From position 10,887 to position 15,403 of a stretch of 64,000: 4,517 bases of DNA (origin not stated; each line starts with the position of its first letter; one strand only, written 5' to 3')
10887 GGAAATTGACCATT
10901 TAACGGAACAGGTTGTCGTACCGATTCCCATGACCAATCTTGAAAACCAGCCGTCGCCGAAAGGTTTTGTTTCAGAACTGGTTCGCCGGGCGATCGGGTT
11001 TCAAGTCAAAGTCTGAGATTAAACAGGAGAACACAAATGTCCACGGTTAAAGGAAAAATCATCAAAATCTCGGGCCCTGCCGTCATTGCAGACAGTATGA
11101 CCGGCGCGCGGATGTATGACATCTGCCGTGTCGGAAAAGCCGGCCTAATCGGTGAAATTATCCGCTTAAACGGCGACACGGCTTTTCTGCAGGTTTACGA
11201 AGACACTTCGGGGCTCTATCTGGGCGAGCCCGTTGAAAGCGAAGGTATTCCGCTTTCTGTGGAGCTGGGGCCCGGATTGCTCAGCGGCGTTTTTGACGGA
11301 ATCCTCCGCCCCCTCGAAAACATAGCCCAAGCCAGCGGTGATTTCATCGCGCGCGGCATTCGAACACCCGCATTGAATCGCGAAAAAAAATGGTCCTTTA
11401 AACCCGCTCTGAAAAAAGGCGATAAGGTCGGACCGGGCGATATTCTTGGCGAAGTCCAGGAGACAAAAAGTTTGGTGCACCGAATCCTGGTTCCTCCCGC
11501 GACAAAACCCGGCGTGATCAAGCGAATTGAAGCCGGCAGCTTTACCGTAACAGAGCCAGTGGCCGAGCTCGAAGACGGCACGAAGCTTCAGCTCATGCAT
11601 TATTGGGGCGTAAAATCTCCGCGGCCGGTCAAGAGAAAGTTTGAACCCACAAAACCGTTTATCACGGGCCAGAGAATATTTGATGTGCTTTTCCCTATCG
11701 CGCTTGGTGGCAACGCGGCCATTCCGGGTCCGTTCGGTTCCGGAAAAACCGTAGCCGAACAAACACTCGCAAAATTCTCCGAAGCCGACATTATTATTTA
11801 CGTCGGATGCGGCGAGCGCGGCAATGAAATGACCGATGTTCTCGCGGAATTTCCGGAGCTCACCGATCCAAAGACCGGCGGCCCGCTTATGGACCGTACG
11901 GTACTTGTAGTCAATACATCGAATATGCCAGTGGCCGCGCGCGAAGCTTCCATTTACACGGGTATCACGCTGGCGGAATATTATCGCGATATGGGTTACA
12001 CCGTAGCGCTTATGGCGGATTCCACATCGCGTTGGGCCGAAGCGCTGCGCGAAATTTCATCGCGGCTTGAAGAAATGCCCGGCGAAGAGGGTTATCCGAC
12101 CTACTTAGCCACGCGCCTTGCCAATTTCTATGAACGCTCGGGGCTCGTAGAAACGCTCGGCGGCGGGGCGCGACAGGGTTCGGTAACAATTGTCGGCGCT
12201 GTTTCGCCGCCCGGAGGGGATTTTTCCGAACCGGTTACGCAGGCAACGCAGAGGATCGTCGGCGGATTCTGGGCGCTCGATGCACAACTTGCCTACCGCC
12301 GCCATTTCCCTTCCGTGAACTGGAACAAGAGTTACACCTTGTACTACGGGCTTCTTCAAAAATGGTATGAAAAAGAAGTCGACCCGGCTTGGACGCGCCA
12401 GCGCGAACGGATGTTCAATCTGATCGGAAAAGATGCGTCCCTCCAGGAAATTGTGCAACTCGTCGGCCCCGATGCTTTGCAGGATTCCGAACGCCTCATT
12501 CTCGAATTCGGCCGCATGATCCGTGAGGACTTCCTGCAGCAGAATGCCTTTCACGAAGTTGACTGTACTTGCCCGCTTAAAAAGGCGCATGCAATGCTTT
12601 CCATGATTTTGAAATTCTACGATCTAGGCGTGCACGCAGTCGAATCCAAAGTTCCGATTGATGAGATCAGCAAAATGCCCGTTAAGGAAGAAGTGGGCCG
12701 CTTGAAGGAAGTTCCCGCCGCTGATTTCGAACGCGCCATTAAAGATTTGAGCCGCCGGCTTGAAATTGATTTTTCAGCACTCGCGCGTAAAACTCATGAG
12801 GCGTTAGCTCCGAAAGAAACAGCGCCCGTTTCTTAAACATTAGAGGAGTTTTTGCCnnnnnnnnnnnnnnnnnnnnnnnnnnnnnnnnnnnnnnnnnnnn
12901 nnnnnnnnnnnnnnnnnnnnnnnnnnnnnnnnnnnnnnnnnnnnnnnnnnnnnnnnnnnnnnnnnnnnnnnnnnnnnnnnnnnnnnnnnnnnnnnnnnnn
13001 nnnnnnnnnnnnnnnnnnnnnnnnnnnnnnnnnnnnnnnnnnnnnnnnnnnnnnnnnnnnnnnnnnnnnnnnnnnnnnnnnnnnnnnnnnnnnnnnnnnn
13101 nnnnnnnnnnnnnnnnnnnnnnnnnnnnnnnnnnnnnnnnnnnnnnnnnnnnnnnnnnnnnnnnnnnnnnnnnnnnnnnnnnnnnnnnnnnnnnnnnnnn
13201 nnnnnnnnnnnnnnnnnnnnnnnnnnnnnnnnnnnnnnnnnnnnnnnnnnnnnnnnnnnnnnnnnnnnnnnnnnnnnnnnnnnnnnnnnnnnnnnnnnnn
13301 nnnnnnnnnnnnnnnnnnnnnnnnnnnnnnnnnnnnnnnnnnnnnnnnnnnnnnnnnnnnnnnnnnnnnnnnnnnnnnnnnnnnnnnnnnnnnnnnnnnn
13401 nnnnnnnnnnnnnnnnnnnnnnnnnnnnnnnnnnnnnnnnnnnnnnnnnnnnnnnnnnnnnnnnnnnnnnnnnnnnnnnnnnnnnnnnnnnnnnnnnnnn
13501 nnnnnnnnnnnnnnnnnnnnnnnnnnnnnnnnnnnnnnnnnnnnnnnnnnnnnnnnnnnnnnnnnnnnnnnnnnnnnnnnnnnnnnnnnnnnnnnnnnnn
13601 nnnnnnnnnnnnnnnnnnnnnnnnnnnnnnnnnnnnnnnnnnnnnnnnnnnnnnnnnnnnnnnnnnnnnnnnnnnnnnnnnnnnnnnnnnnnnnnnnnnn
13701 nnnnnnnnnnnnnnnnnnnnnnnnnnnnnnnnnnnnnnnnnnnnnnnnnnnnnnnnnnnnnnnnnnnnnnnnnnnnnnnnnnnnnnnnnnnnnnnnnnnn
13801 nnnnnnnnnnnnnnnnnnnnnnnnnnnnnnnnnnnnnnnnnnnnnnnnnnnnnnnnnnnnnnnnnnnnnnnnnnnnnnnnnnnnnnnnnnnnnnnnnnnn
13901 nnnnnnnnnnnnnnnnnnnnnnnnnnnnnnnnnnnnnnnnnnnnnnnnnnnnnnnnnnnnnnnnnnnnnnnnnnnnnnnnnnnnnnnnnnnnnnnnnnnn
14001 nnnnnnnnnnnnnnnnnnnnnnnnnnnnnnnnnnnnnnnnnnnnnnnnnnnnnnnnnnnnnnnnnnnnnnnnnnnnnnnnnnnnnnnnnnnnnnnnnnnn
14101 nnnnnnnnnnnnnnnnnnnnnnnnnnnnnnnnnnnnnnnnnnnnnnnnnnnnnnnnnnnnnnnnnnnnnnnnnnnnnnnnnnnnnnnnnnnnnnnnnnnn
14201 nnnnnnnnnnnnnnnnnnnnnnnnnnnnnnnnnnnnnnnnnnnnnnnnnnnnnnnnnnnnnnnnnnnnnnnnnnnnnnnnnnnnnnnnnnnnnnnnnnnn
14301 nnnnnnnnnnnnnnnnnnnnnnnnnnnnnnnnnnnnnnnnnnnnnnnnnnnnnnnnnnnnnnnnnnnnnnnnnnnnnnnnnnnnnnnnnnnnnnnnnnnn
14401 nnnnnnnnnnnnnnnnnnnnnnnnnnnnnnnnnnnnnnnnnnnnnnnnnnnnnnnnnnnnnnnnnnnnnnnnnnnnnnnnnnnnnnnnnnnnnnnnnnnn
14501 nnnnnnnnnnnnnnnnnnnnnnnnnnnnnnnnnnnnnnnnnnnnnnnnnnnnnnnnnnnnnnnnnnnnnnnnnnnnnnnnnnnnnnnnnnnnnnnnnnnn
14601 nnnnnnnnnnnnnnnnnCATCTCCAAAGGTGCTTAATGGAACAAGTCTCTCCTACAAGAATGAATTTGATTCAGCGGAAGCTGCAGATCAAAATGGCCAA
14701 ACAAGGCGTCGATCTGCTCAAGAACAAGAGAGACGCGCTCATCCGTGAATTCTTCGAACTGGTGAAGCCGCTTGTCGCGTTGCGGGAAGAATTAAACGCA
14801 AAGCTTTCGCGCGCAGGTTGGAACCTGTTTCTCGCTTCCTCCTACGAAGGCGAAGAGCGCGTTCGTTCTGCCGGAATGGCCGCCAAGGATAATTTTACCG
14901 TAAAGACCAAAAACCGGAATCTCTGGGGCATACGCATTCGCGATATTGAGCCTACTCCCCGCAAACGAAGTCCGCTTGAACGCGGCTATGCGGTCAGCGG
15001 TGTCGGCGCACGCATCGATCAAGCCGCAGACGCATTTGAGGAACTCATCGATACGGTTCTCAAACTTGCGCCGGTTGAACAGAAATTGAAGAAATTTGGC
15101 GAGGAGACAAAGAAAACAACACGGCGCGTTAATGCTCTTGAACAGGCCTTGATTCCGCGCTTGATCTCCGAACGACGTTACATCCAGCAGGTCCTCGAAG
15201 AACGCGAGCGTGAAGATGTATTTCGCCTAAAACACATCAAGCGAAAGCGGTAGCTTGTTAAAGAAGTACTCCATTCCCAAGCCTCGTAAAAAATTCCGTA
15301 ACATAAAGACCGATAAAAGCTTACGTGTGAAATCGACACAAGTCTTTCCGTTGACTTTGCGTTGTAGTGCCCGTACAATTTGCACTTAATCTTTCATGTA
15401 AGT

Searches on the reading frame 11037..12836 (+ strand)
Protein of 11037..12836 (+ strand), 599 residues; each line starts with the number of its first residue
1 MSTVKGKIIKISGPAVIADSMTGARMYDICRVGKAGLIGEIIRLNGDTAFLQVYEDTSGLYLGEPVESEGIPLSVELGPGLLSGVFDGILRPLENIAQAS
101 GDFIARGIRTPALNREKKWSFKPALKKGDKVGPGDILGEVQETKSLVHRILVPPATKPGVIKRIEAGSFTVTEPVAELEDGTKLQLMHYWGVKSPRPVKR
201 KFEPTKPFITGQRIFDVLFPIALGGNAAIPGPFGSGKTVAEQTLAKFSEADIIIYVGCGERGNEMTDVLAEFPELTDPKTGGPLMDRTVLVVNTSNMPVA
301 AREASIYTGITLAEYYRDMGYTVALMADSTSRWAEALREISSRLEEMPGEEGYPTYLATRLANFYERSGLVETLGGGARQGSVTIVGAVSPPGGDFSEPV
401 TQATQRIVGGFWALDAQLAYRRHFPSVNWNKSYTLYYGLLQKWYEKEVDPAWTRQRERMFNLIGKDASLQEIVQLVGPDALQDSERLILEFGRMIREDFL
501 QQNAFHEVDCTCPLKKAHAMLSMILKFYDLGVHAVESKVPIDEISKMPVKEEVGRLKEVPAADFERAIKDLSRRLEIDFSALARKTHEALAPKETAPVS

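Call 6: search_protein_families(library=ncbifam, proteins=[window:11037-12836:+])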
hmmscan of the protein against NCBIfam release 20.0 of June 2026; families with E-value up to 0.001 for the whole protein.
window:11037-12836:+ (599 aa): 31 families (the best 25 are shown)
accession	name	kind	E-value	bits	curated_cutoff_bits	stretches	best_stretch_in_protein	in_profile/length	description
TIGR01043.1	ATP_syn_A_arch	equivalog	1.5e-269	895.3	972.15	1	5-577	2-577/580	ATP synthase subunit A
NF003220.0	PRK04192.1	subfamily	4.1e-261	867.4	470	1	4-584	3-585/588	V-type ATP synthase subunit A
NF011287.0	PRK14698.1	equivalog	1.2e-235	785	1238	2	238-570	670-1002/1017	V-type ATP synthase subunit A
TIGR01042.1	V-ATPase_V1_A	equivalog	5.1e-216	718.8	779.9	1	6-579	3-583/591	V-type ATPase subunit A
TIGR02546.1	III_secr_ATP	equivalog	2.1e-48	165.1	604.75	2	192-433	115-341/423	type III secretion system ATPase SctN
TIGR01026.1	fliI_yscN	subfamily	8.3e-45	153.3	379.5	2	194-433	134-358/440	FliI/YscN family ATPase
NF005295.0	PRK06820.1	equivalog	5.1e-44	151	690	2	192-432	132-357/440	EscN/YscN/HrcN family type III secretion system ATPase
TIGR03498.1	FliI_clade3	equivalog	2.7e-43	148.2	587.45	2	193-434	110-338/418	flagellar protein export ATPase FliI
TIGR03497.1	FliI_clade2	equivalog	5.5e-43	147.5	629.8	2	193-433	107-332/413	flagellar protein export ATPase FliI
TIGR03496.1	FliI_clade1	equivalog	9.3e-41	140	619.1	1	194-433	108-334/414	flagellar protein export ATPase FliI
NF003235.0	PRK04196.1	subfamily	6.5e-40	137.2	349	2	250-524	177-438/462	V-type ATP synthase subunit B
NF005391.0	PRK06936.1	equivalog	8e-36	123.8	657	1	193-433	132-357/439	type III secretion system ATPase SctN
NF005765.0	PRK07594.1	equivalog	1.3e-34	119.7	715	2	195-428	126-345/433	EscN/YscN/HrcN family type III secretion system ATPase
NF006012.0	PRK08149.1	equivalog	1.2e-31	110.1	594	1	195-434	125-350/431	type III secretion system ATPase SctN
NF006575.0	PRK09099.1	subfamily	1.3e-30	106.6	706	1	192-434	134-361/443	type III secretion system ATPase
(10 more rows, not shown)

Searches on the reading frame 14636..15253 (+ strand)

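Call 6: search_protein_families(library=ncbifam, proteins=[window:14636-15253:+])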
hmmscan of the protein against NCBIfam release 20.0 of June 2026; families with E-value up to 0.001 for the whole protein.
window:14636-15253:+ (205 aa): 7 families
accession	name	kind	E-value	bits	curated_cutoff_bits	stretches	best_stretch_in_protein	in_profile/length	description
NF001545.0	PRK00373.1-4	equivalog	3.7e-60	203.4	226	1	1-203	6-208/216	V-type ATP synthase subunit D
NF001542.0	PRK00373.1-1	equivalog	6.9e-56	189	261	1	2-204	4-206/212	V-type ATP synthase subunit D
TIGR00309.1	V_ATPase_subD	subfamily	1.2e-53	181.8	72.25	1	1-204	1-205/209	V-type ATP synthase subunit D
NF001543.0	PRK00373.1-2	equivalog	1.2e-37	129.7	290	1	3-202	5-205/212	V-type ATP synthase subunit D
NF001544.0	PRK00373.1-3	equivalog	1.6e-30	106.5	253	1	3-204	7-206/216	V-type ATP synthase subunit D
NF001546.0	PRK00373.1-5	equivalog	1.6e-25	90.1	334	1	4-202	6-207/207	V-type ATP synthase subunit D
NF002565.0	PRK02195.1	equivalog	1.9e-09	37.5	189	1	1-204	2-195/204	V-type ATP synthase subunit D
